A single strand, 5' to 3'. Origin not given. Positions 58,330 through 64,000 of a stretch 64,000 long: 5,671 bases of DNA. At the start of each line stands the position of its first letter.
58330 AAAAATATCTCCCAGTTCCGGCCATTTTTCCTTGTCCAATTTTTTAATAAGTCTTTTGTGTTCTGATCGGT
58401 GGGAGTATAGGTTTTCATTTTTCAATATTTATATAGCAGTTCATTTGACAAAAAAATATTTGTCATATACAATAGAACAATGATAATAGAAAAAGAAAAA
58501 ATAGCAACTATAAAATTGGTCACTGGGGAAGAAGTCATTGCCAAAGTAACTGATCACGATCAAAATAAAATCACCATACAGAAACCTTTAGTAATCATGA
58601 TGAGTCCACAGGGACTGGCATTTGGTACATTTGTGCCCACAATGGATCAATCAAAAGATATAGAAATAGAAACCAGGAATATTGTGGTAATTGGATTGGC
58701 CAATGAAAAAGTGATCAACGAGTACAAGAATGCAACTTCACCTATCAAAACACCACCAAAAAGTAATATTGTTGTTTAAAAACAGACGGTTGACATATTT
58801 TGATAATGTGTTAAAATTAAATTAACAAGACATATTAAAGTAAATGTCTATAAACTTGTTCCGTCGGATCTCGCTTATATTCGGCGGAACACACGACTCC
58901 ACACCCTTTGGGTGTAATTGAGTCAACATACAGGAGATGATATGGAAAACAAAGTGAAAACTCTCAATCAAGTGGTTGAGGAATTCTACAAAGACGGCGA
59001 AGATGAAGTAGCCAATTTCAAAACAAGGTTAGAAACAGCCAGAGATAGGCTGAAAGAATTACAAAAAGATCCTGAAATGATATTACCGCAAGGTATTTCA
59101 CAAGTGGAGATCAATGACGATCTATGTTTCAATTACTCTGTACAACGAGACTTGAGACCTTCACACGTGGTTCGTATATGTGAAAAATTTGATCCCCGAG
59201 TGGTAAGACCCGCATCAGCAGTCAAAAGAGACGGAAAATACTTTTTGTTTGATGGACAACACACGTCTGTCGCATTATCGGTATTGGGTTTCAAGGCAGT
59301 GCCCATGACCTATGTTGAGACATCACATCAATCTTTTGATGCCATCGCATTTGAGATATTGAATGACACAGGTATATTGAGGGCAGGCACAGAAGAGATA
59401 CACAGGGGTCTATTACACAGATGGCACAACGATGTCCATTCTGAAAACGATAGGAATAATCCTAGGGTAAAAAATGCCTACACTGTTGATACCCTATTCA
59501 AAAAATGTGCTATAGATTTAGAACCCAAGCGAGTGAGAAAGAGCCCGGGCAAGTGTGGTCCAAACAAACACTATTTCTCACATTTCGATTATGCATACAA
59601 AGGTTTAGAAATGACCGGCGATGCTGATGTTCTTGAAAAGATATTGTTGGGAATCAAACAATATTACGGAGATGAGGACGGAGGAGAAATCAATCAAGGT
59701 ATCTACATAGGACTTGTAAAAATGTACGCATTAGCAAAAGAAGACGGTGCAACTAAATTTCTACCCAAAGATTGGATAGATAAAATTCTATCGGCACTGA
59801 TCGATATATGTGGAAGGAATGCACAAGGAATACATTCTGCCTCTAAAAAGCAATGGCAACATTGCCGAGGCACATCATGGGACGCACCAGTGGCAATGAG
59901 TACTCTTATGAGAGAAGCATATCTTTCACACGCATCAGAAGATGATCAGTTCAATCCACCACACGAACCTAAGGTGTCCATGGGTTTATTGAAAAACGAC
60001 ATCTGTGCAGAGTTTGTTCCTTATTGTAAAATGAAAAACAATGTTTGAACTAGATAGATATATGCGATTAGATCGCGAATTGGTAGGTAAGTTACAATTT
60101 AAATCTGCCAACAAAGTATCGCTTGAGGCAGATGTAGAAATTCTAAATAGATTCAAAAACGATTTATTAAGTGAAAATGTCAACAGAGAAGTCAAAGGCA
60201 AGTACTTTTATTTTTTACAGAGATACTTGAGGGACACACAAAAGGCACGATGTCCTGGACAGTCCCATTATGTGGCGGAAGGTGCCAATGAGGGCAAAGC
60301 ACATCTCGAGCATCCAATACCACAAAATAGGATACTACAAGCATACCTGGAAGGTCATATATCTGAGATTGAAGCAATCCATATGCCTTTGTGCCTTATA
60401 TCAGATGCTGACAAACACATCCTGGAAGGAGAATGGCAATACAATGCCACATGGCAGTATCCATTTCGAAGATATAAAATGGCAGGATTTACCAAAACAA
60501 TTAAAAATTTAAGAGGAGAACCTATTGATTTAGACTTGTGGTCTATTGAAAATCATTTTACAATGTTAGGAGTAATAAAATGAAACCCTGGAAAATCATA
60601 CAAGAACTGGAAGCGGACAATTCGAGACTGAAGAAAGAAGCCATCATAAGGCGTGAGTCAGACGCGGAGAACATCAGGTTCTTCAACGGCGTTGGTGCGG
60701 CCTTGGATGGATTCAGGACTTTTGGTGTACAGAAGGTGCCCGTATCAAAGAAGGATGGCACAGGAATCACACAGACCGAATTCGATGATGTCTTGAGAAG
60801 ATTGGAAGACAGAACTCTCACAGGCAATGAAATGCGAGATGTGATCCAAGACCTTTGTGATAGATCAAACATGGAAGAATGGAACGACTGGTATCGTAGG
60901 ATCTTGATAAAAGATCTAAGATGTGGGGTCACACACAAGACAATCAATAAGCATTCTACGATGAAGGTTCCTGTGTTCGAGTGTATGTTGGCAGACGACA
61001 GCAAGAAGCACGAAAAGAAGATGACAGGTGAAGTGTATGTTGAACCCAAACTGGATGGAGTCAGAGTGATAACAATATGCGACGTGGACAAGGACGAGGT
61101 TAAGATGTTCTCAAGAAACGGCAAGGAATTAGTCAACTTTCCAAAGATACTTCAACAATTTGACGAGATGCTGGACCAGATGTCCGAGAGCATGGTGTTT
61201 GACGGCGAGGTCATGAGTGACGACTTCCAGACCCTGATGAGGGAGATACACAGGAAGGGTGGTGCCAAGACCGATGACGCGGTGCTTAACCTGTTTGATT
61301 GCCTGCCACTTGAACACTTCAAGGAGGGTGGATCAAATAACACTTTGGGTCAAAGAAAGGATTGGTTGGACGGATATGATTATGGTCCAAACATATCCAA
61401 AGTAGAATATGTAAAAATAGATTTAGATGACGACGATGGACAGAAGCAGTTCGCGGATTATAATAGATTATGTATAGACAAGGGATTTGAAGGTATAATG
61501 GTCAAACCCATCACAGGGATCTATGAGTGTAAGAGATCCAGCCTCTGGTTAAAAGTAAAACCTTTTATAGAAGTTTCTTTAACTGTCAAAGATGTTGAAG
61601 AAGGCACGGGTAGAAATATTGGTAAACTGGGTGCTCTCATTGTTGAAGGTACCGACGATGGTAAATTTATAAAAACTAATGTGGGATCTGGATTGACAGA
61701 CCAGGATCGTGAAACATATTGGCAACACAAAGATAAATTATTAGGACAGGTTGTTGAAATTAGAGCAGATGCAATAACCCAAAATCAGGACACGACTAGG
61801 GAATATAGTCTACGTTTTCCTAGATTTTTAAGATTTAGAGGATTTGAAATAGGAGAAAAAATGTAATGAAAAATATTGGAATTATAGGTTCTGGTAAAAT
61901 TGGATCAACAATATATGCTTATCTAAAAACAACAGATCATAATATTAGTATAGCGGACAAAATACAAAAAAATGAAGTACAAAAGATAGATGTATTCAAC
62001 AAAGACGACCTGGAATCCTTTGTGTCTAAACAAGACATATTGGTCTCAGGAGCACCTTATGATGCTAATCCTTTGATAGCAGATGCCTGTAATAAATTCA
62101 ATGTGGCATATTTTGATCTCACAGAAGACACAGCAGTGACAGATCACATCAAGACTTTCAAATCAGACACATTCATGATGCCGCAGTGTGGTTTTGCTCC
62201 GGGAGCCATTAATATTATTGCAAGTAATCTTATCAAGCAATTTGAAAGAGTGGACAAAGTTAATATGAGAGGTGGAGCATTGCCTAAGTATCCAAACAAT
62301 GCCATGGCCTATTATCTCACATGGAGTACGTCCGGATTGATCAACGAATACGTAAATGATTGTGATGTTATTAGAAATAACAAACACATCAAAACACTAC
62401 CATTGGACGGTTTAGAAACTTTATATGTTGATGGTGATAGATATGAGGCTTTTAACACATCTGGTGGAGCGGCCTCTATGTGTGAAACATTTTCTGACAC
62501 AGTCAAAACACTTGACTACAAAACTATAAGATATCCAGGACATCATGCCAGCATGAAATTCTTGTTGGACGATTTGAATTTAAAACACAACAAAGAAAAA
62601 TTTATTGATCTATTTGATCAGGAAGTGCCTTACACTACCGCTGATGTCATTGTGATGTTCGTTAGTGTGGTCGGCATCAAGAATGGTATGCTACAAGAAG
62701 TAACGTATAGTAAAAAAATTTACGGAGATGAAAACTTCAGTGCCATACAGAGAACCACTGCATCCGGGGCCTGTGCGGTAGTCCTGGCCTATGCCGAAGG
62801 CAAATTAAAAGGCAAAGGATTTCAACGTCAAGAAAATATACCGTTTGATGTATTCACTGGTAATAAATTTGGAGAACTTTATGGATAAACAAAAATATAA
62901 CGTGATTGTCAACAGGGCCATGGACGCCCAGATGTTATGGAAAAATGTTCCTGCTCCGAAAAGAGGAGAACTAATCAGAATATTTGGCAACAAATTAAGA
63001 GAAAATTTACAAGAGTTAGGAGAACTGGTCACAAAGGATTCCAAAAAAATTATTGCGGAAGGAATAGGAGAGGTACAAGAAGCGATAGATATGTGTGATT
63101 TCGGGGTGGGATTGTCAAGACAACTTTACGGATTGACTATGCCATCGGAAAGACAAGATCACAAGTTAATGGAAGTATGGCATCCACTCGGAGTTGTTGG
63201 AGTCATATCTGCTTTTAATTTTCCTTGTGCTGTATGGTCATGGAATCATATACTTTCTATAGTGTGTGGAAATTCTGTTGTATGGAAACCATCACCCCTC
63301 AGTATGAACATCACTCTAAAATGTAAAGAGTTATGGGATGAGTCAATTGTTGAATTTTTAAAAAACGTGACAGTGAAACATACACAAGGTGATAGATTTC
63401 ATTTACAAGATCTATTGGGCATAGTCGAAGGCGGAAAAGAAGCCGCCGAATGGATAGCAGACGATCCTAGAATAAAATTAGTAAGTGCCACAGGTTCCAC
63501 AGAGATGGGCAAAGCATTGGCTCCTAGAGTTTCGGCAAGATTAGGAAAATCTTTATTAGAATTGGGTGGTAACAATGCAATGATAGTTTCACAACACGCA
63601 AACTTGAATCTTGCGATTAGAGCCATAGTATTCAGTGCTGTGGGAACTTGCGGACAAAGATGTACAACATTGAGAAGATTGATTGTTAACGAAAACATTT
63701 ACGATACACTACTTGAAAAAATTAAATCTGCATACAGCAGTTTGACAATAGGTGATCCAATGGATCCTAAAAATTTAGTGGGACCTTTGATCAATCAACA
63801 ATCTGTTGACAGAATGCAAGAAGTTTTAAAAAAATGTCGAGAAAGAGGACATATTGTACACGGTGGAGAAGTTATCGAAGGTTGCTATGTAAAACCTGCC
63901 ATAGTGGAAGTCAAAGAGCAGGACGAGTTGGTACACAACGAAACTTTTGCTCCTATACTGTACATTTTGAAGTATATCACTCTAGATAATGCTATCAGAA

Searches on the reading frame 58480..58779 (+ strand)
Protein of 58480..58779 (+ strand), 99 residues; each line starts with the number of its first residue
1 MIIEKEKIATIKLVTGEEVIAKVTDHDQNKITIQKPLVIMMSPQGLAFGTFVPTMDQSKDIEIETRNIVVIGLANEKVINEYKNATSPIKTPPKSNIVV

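Call 48: search_protein_families(library=phrogs, proteins=[window:58480-58779:+], max_evalue=0.01)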
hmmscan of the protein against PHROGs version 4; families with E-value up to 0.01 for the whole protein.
window:58480-58779:+ (99 aa): 3 families
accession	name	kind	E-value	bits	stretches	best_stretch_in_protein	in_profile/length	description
phrog_527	-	unknown function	4e-18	66.5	1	7-98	3-96/97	-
phrog_471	-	other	3.5e-08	34.8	1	4-87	4-98/138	methylamine utilization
phrog_483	-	unknown function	0.00028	21.6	1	5-86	2-80/82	-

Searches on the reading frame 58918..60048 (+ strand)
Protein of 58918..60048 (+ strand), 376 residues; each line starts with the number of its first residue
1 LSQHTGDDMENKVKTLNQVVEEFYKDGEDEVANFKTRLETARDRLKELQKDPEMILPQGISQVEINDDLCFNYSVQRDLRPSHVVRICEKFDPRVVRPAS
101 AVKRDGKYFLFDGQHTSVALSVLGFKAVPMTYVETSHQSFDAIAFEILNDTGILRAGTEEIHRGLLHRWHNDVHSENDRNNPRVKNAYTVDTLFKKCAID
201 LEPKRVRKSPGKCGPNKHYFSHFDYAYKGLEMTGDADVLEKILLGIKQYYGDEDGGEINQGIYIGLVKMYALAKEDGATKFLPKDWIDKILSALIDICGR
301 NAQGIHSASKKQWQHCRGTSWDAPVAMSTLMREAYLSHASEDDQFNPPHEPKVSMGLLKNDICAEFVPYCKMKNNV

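Call 15: search_protein_families(library=pfam, proteins=[window:58918-60048:+], max_evalue=0.01)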
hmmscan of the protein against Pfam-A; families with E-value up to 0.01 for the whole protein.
window:58918-60048:+ (376 aa): 1 family
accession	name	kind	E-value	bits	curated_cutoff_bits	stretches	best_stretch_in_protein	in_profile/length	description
PF20188.4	DUF6551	-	1.3e-05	25.3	26.8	1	75-119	6-50/242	Family of unknown function (DUF6551)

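Call 16: search_protein_families(library=phrogs, proteins=[window:58918-60048:+], max_evalue=0.001)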
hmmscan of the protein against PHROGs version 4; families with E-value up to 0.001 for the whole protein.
window:58918-60048:+ (376 aa): 0 families

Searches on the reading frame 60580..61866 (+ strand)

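Call 15: search_protein_families(library=pfam, proteins=[window:60580-61866:+], max_evalue=0.01)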
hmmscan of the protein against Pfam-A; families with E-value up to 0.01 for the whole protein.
window:60580-61866:+ (428 aa): 5 families
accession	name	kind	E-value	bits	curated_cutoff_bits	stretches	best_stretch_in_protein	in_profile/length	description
PF01068.26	DNA_ligase_A_M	-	3.2e-23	82.9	26.2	1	136-327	2-204/204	ATP dependent DNA ligase domain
PF14743.12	DNA_ligase_OB_2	-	1.8e-11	44.3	28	1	341-420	1-66/66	DNA ligase OB-like domain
PF04679.21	DNA_ligase_A_C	-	1.1e-05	26.2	27.5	0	391-420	68-91/94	ATP dependent DNA ligase C terminal region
PF01331.24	mRNA_cap_enzyme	-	0.006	16.9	29.6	0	142-218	7-85/194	mRNA capping enzyme, catalytic domain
PF04675.19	DNA_ligase_A_N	-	0.0065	17.1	24.6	0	59-122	105-169/174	DNA ligase N terminus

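Call 16: search_protein_families(library=phrogs, proteins=[window:60580-61866:+], max_evalue=0.001)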
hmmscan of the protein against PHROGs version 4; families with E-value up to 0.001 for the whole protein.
window:60580-61866:+ (428 aa): 1 family
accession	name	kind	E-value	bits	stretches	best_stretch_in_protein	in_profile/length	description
phrog_114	-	DNA, RNA and nucleotide metabolism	8.1e-90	303.2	1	5-421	93-499/634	ATP-dependent DNA ligase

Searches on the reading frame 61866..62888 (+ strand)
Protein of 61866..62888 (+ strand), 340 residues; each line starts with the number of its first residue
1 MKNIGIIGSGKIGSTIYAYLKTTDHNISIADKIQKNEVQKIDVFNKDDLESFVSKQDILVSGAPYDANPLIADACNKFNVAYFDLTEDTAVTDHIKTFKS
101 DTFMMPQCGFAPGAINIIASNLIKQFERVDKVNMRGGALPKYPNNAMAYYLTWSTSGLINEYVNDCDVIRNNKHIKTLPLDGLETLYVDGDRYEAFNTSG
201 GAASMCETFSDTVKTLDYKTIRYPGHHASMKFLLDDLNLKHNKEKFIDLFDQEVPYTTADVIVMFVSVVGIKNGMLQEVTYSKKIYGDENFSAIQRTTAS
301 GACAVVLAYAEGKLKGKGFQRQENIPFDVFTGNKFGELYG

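Call 15: search_protein_families(library=pfam, proteins=[window:61866-62888:+], max_evalue=0.01)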
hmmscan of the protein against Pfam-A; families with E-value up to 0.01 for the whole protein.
window:61866-62888:+ (340 aa): 4 families
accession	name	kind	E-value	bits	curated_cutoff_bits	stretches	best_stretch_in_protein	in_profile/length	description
PF16653.10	Sacchrp_dh_C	-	2.8e-20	74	31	1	109-325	1-247/265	Saccharopine dehydrogenase C-terminal domain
PF03435.24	Sacchrp_dh_NADP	-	1.8e-08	35.2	25.1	1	4-91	1-100/129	Saccharopine dehydrogenase NADP binding domain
PF02826.25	2-Hacid_dh_C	-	1.1e-06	28.6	25.1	1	2-66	37-102/178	D-isomer specific 2-hydroxyacid dehydrogenase, NAD binding domain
PF03807.23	F420_oxidored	-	0.0015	19.5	21.6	1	4-66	2-70/94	NADP oxidoreductase coenzyme F420-dependent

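Call 16: search_protein_families(library=phrogs, proteins=[window:61866-62888:+], max_evalue=0.001)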
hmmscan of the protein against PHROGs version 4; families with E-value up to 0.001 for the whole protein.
window:61866-62888:+ (340 aa): 0 families

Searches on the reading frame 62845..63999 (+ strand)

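Call 15: search_protein_families(library=pfam, proteins=[window:62845-63999:+], max_evalue=0.01)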
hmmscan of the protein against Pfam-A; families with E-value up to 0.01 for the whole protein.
window:62845-63999:+ (385 aa): 1 family
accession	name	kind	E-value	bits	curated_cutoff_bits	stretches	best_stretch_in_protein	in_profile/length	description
PF00171.27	Aldedh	-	5.3e-90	302.6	23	1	14-385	27-387/461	Aldehyde dehydrogenase family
